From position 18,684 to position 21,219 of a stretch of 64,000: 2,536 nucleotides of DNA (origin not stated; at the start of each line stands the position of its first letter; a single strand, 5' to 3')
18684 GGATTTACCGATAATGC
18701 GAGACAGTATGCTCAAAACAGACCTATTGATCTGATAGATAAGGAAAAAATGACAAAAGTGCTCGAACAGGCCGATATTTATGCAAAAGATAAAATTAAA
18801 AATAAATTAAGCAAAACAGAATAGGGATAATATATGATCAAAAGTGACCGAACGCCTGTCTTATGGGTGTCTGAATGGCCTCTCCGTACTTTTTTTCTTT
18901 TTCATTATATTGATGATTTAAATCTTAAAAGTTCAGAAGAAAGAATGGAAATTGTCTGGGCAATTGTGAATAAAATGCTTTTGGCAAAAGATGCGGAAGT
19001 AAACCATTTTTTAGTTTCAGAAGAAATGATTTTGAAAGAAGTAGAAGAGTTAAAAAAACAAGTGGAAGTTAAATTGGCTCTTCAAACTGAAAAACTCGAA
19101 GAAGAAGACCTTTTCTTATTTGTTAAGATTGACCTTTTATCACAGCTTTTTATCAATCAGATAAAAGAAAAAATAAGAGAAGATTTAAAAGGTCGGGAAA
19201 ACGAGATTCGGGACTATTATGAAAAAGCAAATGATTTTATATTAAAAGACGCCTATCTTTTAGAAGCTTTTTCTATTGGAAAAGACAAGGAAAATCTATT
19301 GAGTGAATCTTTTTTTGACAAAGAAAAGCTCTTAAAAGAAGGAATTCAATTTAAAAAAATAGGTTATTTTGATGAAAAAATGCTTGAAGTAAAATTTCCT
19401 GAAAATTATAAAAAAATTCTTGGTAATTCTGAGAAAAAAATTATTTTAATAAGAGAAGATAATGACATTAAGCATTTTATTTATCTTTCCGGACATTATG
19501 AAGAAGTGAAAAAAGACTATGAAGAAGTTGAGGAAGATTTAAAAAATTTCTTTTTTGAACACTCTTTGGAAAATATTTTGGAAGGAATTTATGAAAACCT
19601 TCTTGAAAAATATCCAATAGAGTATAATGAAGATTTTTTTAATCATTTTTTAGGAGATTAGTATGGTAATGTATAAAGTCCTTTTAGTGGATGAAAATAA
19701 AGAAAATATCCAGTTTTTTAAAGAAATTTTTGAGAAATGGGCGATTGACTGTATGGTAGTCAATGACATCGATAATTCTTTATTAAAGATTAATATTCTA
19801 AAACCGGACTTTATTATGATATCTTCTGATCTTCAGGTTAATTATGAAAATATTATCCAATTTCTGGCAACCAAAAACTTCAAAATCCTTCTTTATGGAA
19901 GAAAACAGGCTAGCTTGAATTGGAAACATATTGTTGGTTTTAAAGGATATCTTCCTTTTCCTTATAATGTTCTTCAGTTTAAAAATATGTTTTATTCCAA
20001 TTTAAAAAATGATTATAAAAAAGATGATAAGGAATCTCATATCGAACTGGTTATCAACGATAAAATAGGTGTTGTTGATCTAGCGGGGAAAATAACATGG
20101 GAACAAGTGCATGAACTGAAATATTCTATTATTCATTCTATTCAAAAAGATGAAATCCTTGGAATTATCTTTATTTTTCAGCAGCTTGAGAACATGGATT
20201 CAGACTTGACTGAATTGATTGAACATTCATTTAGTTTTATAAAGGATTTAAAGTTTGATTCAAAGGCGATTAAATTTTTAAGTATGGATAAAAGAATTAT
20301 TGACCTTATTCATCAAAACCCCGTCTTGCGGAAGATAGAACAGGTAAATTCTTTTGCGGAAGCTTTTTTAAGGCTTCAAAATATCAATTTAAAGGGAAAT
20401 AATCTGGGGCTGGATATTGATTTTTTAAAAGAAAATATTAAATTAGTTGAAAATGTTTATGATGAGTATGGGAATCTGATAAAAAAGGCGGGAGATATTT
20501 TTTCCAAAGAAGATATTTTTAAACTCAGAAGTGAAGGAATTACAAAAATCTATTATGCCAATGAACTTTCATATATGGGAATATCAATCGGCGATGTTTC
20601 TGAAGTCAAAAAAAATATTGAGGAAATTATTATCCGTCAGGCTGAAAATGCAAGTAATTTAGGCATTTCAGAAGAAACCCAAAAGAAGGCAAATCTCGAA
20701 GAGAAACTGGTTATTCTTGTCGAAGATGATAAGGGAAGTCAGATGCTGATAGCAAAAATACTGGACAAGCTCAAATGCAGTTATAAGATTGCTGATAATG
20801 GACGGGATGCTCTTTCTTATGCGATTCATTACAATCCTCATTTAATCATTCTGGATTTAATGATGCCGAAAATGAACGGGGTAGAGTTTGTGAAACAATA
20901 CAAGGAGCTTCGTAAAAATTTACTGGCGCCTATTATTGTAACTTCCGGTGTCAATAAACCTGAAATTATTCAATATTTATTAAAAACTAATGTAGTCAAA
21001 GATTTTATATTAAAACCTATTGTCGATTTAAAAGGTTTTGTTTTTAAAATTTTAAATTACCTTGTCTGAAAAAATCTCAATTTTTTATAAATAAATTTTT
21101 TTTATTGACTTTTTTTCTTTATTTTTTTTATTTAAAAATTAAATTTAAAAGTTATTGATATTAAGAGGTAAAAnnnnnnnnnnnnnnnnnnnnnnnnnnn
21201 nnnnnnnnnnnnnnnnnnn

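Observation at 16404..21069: Operon encoding a membrane-anchored TPR protein fused to an Mrr-like PD-(D/E)xK nuclease domain, an acidic unknown protein and a REC-STAS-REC regulator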

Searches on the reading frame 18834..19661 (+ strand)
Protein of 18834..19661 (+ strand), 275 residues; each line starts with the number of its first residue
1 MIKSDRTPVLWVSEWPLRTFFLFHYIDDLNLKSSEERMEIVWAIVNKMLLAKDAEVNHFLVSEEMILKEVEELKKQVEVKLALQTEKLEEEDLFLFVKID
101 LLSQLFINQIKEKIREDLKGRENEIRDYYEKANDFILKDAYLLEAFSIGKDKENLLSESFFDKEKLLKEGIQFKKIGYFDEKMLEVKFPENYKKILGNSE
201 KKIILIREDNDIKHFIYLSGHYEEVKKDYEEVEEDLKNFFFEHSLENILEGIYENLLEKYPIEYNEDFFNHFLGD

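Call 3: search_protein_families(library=pfam, proteins=[window:18834-19661:+], max_evalue=0.1)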
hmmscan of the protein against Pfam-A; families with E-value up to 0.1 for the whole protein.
window:18834-19661:+ (275 aa): 1 family
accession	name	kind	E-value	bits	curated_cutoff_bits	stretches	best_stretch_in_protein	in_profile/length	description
PF21738.2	DJR-like_dom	-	0.00099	18.8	27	1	182-213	75-105/316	Double jelly roll-like domain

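Call 4: search_protein_families(library=ncbifam, proteins=[window:18834-19661:+], max_evalue=0.1)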
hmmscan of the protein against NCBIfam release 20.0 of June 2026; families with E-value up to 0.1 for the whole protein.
window:18834-19661:+ (275 aa): 0 families

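Call 19: find_homologous_proteins(query=window:18834-19661:+, max_evalue=0.001)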
Query window:18834-19661:+ (275 aa): 1 proteins with E <= 0.001 among 4187 candidates.
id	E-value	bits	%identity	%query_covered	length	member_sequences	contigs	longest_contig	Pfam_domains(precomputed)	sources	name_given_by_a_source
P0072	9.8e-169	578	100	100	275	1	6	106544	-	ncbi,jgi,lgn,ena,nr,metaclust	ncbi:MAG TPA: hypothetical protein DHW82_08710 [Spirochaetia bacterium]|nr:MAG: hypothetical protein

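Call 40: search_protein_representatives(protein=window:18834-19661:+)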
Query: 275 residues. Proteins with E-value up to 0.001 (for the whole library): 9; up to 1e-10: 9; up to 1e-30: 3. The best 9 are listed.
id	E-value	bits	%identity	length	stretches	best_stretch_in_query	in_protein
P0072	3.1e-169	577.9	100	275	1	1-275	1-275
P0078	2.0e-42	162.2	34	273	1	5-271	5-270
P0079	1.8e-40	155.8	33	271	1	3-273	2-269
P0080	5.6e-30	121.4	33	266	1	9-275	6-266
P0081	1.5e-29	120.0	28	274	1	4-273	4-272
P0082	1.7e-23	100.2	30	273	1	10-273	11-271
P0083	3.8e-23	99.0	28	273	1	9-270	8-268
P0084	2.2e-12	63.7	25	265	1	20-271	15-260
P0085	5.9e-11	59.1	26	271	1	8-269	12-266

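Call 41: find_encoding_contigs(protein=P0085, flank=6000, max_places=2)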
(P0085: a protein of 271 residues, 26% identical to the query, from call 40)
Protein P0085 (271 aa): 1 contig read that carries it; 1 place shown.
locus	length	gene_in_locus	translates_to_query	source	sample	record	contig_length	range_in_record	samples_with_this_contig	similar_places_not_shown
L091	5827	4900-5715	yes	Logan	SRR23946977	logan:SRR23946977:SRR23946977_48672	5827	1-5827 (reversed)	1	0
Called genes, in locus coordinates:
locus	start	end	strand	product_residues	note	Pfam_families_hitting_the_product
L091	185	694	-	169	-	-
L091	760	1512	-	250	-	-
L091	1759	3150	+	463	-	PF00772:DnaB, PF13481:AAA_25, PF03796:DnaB_C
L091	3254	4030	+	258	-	PF02405:MlaE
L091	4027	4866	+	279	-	-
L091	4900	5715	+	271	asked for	-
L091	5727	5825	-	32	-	?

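Call 42: find_encoding_contigs(protein=P0084, flank=6000, max_places=2)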
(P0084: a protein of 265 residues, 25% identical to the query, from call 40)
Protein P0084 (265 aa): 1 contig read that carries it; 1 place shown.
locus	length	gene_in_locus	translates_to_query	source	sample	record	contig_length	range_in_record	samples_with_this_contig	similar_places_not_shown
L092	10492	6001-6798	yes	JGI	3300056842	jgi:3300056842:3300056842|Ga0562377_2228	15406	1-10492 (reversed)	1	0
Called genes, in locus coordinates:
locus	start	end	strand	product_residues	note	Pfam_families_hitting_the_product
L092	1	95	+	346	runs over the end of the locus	PF06381:Phage_portal_3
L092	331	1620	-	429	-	-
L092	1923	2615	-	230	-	-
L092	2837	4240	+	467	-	PF00772:DnaB, PF13481:AAA_25, PF03796:DnaB_C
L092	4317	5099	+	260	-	PF02405:MlaE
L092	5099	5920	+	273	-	-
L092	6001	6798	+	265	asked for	-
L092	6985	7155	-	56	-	-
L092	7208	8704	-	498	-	PF01464:SLT, PF01476:LysM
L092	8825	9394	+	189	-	-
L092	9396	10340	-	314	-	PF02899:Phage_int_SAM_1, PF00589:Phage_integrase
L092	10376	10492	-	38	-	?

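Call 43: find_encoding_contigs(protein=P0081, flank=7000, max_places=2)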
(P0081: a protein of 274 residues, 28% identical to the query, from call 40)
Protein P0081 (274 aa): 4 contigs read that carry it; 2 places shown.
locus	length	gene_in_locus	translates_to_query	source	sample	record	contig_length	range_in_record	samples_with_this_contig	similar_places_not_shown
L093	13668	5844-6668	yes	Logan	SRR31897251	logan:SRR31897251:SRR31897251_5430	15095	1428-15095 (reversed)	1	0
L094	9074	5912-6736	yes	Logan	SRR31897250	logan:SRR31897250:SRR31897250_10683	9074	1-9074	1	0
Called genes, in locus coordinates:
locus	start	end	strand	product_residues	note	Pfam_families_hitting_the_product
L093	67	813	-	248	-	-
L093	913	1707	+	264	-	PF11967:RecO_N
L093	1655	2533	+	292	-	PF00781:DAGK_cat, PF19279:YegS_C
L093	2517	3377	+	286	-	-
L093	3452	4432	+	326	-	PF12146:Hydrolase_4, PF00561:Abhydrolase_1, PF12697:Abhydrolase_6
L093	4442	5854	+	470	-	PF25064:ARM_TT21_5th (faint), PF00515:TPR_1 (faint), PF07719:TPR_2 (faint), PF09976:TPR_21 (faint), PF13181:TPR_8 (weak), PF13414:TPR_11 (weak), PF13432:TPR_16 (weak), PF04471:Mrr_cat, +11 more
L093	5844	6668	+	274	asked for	-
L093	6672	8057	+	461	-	PF00072:Response_reg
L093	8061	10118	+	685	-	PF01368:DHH, PF02272:DHHA1, PF17768:RecJ_OB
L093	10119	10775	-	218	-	PF00730:HhH-GPD, PF00633:HHH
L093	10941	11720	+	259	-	PF13174:TPR_6 (faint), PF13424:TPR_12 (faint), PF00515:TPR_1 (faint), PF07719:TPR_2 (faint), PF13181:TPR_8 (faint)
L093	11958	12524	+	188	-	PF01965:DJ-1_PfpI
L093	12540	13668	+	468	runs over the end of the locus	PF01551:Peptidase_M23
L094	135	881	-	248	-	-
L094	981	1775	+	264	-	PF11967:RecO_N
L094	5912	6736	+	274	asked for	-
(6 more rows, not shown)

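Call 44: find_encoding_contigs(protein=P0083, flank=7000, max_places=2)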
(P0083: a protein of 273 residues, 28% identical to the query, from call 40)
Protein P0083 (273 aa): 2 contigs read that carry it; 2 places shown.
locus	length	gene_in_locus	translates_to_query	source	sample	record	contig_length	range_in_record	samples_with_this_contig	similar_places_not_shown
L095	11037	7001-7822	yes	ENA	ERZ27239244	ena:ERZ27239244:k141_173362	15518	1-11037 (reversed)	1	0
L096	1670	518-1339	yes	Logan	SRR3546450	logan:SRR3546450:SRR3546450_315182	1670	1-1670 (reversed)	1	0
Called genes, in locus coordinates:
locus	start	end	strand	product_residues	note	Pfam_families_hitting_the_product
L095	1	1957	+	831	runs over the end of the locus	PF13432:TPR_16, PF13414:TPR_11, PF07719:TPR_2, PF00004:AAA, PF17871:AAA_lid_9, PF07724:AAA_2, PF07728:AAA_5, PF10431:ClpB_D2-small, +31 more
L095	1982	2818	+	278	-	PF11967:RecO_N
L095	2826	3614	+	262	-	PF00781:DAGK_cat, PF19279:YegS_C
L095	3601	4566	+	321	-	-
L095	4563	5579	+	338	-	PF12146:Hydrolase_4, PF12697:Abhydrolase_6, PF00561:Abhydrolase_1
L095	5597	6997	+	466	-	PF13428:TPR_14 (faint), PF21033:RMD1-3 (faint), PF25063:ARM_TT21_C (faint), PF25064:ARM_TT21_5th (faint), PF00515:TPR_1 (faint), PF07719:TPR_2 (faint), PF12895:ANAPC3 (faint), PF13371:TPR_9 (faint), +10 more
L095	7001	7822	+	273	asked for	-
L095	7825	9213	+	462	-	PF00072:Response_reg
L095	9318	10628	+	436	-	PF05697:Trigger_N, PF05698:Trigger_C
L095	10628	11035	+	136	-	?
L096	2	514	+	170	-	?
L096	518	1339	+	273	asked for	-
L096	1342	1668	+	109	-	?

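Call 51: search_protein_families(library=pfam, proteins=[window:18834-19661:+], max_evalue=10)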
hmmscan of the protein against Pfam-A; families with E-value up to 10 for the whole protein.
window:18834-19661:+ (275 aa): 1 family
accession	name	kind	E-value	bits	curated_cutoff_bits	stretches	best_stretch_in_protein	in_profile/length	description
PF21738.2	DJR-like_dom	-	0.00099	18.8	27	1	182-213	75-105/316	Double jelly roll-like domain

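Call 55: predict_structure(alignment_id=A5)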
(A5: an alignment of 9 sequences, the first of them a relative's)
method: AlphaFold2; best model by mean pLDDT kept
length: 275 residues; sequences in the alignment: 9
mean_pLDDT: 89.0   pTM: 0.71
mean pLDDT of the five models: 89.0, 88.7, 88.2, 88.3, 87.5
residues with pLDDT >= 90: 175; 70-90: 89; 50-70: 8; < 50: 3
segments of 3 or more residues with pLDDT < 50: 1-3
pLDDT, mean of each block of 10 residues (from residue 1): 66 92 82 86 95 95 95 93 90 95 96 94 92 88 91 72 85 92 88 80 86 91 90 90 95 95 92 76
secondary structure, 60 per line:
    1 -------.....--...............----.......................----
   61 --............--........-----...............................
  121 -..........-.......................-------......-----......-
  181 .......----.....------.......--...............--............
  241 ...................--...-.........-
elements in order: E8-12 E15-18 H19-29 H34-56 H63-74 H77-84 H90-120 H122-131 E136-149 H150-155 H163-168 E174-179 H181-187 H192-196 E203-209 E212-226 H229-259 E262-264 H266-274

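Call 58: search_protein_families(library=padloc, proteins=[window:18834-19661:+], max_evalue=0.01)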
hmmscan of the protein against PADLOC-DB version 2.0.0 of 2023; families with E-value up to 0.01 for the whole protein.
window:18834-19661:+ (275 aa): 0 families

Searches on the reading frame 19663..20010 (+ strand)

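Call 51: search_protein_families(library=pfam, proteins=[window:19663-20010:+], max_evalue=10)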
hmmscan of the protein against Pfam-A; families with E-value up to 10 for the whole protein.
window:19663-20010:+ (116 aa): 2 families
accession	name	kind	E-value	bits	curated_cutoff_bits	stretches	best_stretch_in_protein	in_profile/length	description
PF20713.2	DUF6826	-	0.0047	17.6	26.6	1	24-71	16-62/91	Domain of unknown function (DUF6826)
PF00072.30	Response_reg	-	0.048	14.3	30.2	1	6-54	1-49/111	Response regulator receiver domain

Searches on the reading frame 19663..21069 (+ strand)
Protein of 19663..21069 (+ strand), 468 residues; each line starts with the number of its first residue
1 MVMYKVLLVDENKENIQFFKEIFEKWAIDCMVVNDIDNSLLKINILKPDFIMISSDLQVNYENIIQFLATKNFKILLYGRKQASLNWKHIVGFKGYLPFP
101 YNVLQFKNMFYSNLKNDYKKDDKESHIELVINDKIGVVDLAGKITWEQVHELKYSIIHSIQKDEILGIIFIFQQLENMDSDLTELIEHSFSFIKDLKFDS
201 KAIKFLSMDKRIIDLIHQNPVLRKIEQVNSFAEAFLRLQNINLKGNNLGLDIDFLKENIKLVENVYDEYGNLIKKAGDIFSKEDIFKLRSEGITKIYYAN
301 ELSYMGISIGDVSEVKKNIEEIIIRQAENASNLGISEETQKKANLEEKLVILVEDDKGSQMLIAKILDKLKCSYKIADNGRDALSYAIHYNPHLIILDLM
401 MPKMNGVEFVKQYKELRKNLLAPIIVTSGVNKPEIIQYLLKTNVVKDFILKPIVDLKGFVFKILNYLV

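Call 3: search_protein_families(library=pfam, proteins=[window:19663-21069:+], max_evalue=0.1)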
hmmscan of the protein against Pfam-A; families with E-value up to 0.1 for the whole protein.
window:19663-21069:+ (468 aa): 6 families
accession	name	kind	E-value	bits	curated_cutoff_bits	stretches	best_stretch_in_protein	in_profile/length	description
PF00072.30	Response_reg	-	1.4e-19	70.7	30.2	1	350-453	1-101/111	Response regulator receiver domain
PF01740.26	STAS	-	0.0018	18.4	22.6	1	127-188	2-63/106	STAS domain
PF19172.5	DUF5854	-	0.026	14.8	27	1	170-214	22-66/159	Family of unknown function (DUF5854)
PF20713.2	DUF6826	-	0.031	15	26.6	1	24-69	16-60/91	Domain of unknown function (DUF6826)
PF22153.2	SelB_WH1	-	0.074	13.2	26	0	254-287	6-37/57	Elongation factor SelB, first winged-helix domain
PF20620.4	DUF6805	-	0.086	13.6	27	0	104-173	49-119/133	Family of unknown function (DUF6805)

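Call 4: search_protein_families(library=ncbifam, proteins=[window:19663-21069:+], max_evalue=0.1)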
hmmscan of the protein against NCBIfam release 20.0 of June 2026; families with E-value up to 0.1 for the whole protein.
window:19663-21069:+ (468 aa): 80 families (the best 25 are shown)
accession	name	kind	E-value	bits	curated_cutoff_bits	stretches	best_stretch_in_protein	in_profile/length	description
NF007969.0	PRK10693.1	equivalog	3.6e-18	65.7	329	1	344-467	4-124/337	two-component system response regulator RssB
NF008199.0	PRK10955.1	equivalog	3.6e-12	46.7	341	2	350-454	4-103/232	envelope stress response regulator transcription factor CpxR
NF045717.1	DVU0259_DivK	exception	5.8e-12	45.8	160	2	348-433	3-88/117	DVU0259 family response regulator domain-containing protein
TIGR02154.1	PhoB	equivalog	1.2e-11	44.4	296.2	1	348-453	3-107/226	phosphate regulon transcriptional regulator PhoB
NF007135.0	PRK09581.1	equivalog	4.1e-10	39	474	1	377-457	32-111/457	PleD family two-component system response regulator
NF008318.0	PRK11107.1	equivalog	8.4e-10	37.3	890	1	324-453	647-772/920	two-component sensor histidine kinase BarA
NF045901.1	HisKinLetSLeg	equivalog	1.4e-09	36.5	1650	1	313-465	635-787/906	two-component system sensor histidine kinase LetS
NF045991.1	RespRegCtrARhodob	equivalog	1.8e-09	37.7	350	1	350-453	3-103/224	response regulator transcription factor CtrA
NF040689.1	MtrAB_MtrA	equivalog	2.1e-09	37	300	1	350-453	1-100/219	MtrAB system response regulator MtrA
NF045944.1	ResRegRpaBCyano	equivalog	2.8e-09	36.7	330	1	352-430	2-77/229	response regulator transcription factor RpaB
NF047465.1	hybrid_HK_LvrA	exception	4.8e-09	34.8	1200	1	329-454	450-572/819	hybrid histidine kinase/response regulator LvrA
NF040534.1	resp_reg_YycF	equivalog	5.8e-09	35.5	340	1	350-453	3-102/231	response regulator YycF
NF007977.0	PRK10701.1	equivalog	7.5e-09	35.4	330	1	350-451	4-101/241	two-component system response regulator RstA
NF038297.2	hybrid_HK_HrmK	equivalog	7.6e-09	34.7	725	1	328-453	470-595/607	hybrid histidine kinase/response regulator HrmK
NF008302.0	PRK11091.1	equivalog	7.8e-09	34.3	838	1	336-453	514-630/779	aerobic respiration two-component sensor histidine kinase ArcB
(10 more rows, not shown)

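Call 20: find_homologous_proteins(query=window:19663-21069:+, max_evalue=1e-8)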
Query window:19663-21069:+ (468 aa): 5 proteins with E <= 1e-8 among 8000 candidates.
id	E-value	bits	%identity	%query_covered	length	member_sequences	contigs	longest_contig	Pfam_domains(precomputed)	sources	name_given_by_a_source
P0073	4.6e-297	1003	100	100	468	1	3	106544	PF00072.31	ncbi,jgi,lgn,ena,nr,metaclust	ncbi:MAG TPA: hypothetical protein DHW82_08715 [Spirochaetia bacterium]|nr:MAG: hypothetical protein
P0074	4.3e-131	456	48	97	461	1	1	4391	PF00072.31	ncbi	-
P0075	2.5e-116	408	43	97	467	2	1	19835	PF00072.31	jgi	-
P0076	5.9e-95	337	50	71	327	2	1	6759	PF00072.31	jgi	jgi:DNA-binding response OmpR family regulator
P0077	9.5e-10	56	37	17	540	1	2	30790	PF02518.32,PF00512.32,PF00072.31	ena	-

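Call 58: search_protein_families(library=padloc, proteins=[window:19663-21069:+], max_evalue=0.01)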
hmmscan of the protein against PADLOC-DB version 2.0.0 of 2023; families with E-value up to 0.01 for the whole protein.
window:19663-21069:+ (468 aa): 2 families
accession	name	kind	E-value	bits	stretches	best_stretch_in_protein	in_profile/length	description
PDLC00405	SduA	-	7.1e-10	36.9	1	347-465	6-130/323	DUF4263 domain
PDLC04725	PDC-M60B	-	0.0042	14.9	1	348-405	4-63/158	-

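Call 77: find_encoding_contigs(protein=P0075, flank=8000, max_places=1)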
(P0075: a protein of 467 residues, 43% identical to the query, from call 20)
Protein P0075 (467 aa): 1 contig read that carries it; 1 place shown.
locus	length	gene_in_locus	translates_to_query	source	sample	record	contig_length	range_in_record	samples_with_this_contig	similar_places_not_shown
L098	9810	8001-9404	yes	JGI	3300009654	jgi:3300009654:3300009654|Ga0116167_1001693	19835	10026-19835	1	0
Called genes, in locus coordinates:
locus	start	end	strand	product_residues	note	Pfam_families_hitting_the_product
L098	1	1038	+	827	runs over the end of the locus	PF00912:Transgly, PF00905:Transpeptidase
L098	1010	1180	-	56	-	-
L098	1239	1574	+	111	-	PF13098:Thioredoxin_2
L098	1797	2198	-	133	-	PF01451:LMWPc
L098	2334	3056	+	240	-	PF11967:RecO_N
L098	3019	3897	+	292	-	PF00781:DAGK_cat, PF19279:YegS_C (weak)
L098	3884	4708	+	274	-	-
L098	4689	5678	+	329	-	PF06342:DUF1057 (faint), PF12146:Hydrolase_4, PF00561:Abhydrolase_1, PF12697:Abhydrolase_6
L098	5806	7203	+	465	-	PF13174:TPR_6 (faint), PF13428:TPR_14 (faint), PF25063:ARM_TT21_C (faint), PF25064:ARM_TT21_5th (faint), PF00515:TPR_1 (faint), PF07719:TPR_2 (faint), PF14559:TPR_19 (weak), PF04471:Mrr_cat, +12 more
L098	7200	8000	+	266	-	-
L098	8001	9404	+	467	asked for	PF00072:Response_reg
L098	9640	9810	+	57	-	?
